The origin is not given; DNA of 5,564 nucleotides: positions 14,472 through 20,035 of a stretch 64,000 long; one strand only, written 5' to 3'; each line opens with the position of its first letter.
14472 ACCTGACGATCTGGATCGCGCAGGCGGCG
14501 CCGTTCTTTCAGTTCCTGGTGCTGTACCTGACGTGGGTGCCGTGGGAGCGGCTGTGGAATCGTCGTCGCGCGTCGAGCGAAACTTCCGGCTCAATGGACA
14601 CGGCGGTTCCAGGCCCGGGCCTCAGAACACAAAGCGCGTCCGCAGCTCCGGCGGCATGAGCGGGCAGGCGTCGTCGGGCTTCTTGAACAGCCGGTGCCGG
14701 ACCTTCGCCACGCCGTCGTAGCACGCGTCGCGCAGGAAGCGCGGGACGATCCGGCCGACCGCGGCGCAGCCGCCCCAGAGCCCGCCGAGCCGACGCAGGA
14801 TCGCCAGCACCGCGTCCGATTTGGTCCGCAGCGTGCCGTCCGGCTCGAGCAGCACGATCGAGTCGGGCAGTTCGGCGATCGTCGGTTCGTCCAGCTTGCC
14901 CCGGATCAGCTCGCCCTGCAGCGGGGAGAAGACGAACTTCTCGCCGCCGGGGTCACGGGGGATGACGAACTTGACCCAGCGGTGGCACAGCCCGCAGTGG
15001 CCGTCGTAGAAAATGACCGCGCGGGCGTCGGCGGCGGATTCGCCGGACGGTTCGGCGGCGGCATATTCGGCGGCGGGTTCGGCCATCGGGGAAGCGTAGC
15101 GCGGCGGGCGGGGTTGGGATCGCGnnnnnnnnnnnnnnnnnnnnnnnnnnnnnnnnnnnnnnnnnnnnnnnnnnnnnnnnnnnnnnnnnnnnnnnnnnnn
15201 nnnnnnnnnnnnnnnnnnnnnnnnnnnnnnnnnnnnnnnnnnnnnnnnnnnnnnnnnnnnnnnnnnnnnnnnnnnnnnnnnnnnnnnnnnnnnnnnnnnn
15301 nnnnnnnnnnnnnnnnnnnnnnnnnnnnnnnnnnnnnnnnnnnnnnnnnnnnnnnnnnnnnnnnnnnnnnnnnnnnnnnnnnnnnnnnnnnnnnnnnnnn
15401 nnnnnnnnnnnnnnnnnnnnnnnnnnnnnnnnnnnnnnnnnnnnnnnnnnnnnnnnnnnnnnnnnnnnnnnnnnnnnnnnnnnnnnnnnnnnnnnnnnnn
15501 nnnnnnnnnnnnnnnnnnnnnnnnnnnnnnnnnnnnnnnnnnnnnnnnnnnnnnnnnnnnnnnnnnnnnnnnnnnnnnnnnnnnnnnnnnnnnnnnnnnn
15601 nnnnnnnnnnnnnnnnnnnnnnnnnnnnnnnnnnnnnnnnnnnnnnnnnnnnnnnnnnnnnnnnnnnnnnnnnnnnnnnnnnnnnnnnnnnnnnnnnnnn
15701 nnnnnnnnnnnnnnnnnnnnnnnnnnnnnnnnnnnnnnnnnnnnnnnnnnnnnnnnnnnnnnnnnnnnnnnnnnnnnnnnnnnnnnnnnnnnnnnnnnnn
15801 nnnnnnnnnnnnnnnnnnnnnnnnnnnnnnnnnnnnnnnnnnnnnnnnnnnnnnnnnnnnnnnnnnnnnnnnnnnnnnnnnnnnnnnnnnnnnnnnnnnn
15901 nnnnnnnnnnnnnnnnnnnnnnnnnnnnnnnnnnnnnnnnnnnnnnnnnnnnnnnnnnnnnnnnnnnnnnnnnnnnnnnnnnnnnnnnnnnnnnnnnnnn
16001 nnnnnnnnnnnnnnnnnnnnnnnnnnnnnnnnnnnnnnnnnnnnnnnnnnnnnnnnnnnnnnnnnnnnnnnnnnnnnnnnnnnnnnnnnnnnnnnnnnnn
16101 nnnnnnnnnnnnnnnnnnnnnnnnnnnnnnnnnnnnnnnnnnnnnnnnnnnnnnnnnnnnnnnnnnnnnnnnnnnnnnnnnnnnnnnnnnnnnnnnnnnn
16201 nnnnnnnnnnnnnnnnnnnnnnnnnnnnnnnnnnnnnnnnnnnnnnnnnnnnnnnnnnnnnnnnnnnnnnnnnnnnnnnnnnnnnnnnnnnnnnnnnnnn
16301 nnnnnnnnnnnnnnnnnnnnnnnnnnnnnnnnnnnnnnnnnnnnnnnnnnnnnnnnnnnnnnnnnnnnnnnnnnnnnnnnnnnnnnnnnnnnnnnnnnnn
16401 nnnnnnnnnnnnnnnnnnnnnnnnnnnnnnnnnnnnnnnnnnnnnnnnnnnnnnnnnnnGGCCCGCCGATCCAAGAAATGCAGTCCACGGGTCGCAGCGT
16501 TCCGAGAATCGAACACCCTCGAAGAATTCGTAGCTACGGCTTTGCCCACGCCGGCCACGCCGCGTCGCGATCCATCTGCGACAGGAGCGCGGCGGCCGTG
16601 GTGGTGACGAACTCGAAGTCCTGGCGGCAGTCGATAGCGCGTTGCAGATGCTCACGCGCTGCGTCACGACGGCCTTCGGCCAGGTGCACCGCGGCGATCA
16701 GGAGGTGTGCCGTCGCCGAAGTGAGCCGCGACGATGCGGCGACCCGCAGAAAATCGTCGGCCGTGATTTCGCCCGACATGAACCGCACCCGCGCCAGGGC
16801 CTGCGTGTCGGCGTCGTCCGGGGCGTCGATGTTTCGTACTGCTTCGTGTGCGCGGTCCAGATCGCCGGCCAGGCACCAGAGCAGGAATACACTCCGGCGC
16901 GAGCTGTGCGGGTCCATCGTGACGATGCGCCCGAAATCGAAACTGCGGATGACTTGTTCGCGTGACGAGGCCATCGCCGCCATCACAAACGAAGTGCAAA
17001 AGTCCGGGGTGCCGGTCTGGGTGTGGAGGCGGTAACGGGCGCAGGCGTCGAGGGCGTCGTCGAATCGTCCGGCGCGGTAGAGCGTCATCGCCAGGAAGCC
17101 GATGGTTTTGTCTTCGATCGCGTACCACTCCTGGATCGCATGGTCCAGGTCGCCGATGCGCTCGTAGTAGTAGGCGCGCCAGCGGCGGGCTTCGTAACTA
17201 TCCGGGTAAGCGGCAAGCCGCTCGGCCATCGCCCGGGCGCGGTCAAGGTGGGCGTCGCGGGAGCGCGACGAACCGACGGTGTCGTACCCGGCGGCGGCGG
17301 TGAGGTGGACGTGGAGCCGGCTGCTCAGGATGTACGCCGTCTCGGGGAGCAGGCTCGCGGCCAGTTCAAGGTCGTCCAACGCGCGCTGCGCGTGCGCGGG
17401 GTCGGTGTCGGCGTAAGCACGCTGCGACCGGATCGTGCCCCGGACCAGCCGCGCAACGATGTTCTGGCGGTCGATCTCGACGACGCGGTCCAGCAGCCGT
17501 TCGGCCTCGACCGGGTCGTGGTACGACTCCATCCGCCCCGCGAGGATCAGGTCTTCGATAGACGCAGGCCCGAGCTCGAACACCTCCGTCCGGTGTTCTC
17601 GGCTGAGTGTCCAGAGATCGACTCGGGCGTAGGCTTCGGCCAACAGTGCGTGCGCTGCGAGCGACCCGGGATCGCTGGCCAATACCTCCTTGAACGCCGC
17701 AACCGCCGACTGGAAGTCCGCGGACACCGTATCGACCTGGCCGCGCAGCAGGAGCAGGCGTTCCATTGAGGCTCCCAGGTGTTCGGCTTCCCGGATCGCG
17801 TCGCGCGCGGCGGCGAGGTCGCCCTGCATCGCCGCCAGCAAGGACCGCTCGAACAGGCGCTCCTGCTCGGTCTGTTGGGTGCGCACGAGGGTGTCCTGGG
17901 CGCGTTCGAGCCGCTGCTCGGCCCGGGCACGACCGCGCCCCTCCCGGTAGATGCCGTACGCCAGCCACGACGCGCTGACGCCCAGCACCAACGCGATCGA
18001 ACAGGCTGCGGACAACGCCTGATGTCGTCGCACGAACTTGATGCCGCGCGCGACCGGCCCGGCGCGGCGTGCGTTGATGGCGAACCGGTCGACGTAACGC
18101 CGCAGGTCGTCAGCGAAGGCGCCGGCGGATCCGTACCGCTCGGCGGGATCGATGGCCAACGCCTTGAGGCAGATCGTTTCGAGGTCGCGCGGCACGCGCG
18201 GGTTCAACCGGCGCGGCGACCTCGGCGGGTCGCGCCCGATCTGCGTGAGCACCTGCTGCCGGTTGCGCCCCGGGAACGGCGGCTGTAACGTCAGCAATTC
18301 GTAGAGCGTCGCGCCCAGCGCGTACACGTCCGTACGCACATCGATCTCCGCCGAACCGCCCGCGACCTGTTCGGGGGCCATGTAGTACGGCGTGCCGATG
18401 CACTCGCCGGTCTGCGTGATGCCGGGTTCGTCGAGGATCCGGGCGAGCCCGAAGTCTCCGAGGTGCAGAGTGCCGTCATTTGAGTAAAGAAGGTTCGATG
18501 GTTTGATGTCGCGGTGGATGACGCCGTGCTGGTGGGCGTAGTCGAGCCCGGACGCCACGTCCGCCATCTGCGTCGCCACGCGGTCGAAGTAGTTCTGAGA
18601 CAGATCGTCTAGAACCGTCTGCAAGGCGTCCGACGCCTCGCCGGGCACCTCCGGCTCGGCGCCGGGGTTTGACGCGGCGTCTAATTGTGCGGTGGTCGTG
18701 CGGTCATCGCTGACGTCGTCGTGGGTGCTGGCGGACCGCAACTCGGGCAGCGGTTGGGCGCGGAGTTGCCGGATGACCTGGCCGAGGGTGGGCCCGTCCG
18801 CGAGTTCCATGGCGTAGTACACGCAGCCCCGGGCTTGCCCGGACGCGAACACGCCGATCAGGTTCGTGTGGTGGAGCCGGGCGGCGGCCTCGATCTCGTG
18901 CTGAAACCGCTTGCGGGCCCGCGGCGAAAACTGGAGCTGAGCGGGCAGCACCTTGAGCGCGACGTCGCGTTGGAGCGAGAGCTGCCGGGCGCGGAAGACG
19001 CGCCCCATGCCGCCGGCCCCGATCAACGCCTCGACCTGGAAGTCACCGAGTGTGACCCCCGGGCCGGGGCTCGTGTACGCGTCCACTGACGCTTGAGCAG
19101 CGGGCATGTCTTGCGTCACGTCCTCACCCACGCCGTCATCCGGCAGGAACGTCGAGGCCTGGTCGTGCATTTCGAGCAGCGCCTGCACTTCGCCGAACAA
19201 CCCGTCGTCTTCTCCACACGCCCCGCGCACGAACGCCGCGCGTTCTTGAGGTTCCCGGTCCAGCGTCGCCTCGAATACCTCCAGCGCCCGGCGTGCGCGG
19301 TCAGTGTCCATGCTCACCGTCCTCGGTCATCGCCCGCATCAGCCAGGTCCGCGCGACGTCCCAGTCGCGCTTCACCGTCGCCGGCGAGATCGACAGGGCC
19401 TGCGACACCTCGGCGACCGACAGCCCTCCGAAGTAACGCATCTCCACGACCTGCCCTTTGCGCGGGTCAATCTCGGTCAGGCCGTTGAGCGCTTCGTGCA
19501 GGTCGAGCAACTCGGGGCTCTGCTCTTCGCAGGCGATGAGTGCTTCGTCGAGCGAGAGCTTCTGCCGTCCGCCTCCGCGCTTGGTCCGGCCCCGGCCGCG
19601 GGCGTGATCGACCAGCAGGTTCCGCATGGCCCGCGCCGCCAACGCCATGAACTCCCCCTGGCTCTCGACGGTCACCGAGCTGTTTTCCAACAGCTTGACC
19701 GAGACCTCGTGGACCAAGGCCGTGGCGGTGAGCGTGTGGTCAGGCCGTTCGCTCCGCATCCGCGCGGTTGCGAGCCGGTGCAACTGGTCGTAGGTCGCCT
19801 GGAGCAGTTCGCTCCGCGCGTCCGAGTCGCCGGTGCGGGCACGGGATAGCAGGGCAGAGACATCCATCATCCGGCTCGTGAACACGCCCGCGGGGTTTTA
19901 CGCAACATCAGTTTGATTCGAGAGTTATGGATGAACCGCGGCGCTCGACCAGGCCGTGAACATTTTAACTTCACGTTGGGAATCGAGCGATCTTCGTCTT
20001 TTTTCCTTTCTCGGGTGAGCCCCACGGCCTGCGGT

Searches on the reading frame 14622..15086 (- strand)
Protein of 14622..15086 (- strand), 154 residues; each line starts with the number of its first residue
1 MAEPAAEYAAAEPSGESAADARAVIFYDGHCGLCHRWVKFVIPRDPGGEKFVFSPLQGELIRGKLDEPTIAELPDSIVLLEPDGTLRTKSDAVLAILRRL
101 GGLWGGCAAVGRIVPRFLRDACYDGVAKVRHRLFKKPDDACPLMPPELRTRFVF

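Call 75: search_protein_families(library=pfam, proteins=[window:14622-15086:-], max_evalue=0.0001)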
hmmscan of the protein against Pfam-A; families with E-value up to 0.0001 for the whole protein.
window:14622-15086:- (154 aa): 1 family
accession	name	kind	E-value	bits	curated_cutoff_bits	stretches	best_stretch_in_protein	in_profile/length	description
PF04134.17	DCC1-like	-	4.4e-21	76.7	27.8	1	25-136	1-113/113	DCC1-like thiol-disulfide oxidoreductase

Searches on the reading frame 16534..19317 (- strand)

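Call 75: search_protein_families(library=pfam, proteins=[window:16534-19317:-], max_evalue=0.0001)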
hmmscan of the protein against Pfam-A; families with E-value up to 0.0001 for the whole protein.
window:16534-19317:- (927 aa): 6 families
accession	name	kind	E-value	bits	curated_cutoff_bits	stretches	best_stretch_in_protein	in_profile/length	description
PF00069.31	Pkinase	-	5.1e-43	147.8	31.7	2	246-398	99-255/263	Protein kinase domain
PF07714.23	PK_Tyr_Ser-Thr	-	3.3e-28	99.1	23.1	1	95-394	3-248/258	Protein tyrosine and serine/threonine kinase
PF13432.12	TPR_16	-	2.8e-09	37.7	32.7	0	690-733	12-55/65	Tetratricopeptide repeat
PF14559.12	TPR_19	-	4e-09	37.1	25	0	534-564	6-36/68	Tetratricopeptide repeat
PF03109.22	ABC1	-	4.7e-06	26.4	22.9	0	240-297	162-219/244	ABC1 atypical kinase-like domain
PF13428.12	TPR_14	-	9.3e-05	23.2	23.5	0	870-901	3-35/44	Tetratricopeptide repeat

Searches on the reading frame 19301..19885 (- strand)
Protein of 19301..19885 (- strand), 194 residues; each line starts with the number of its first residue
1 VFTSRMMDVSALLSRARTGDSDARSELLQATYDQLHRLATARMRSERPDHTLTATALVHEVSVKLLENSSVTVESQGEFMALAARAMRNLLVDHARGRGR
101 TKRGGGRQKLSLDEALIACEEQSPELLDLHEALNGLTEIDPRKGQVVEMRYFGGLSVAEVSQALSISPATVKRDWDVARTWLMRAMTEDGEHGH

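Call 75: search_protein_families(library=pfam, proteins=[window:19301-19885:-], max_evalue=0.0001)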
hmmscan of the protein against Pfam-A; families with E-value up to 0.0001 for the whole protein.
window:19301-19885:- (194 aa): 3 families
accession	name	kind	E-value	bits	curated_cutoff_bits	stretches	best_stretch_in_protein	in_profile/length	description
PF07638.17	Sigma70_ECF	-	5.3e-53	180.1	21.1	1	6-187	1-184/185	ECF sigma factor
PF08281.18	Sigma70_r4_2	-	6.5e-08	32.5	25.7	1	138-173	10-45/54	Sigma-70, region 4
PF04545.22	Sigma70_r4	-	6.1e-06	26.1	24.1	1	136-173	2-39/50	Sigma-70, region 4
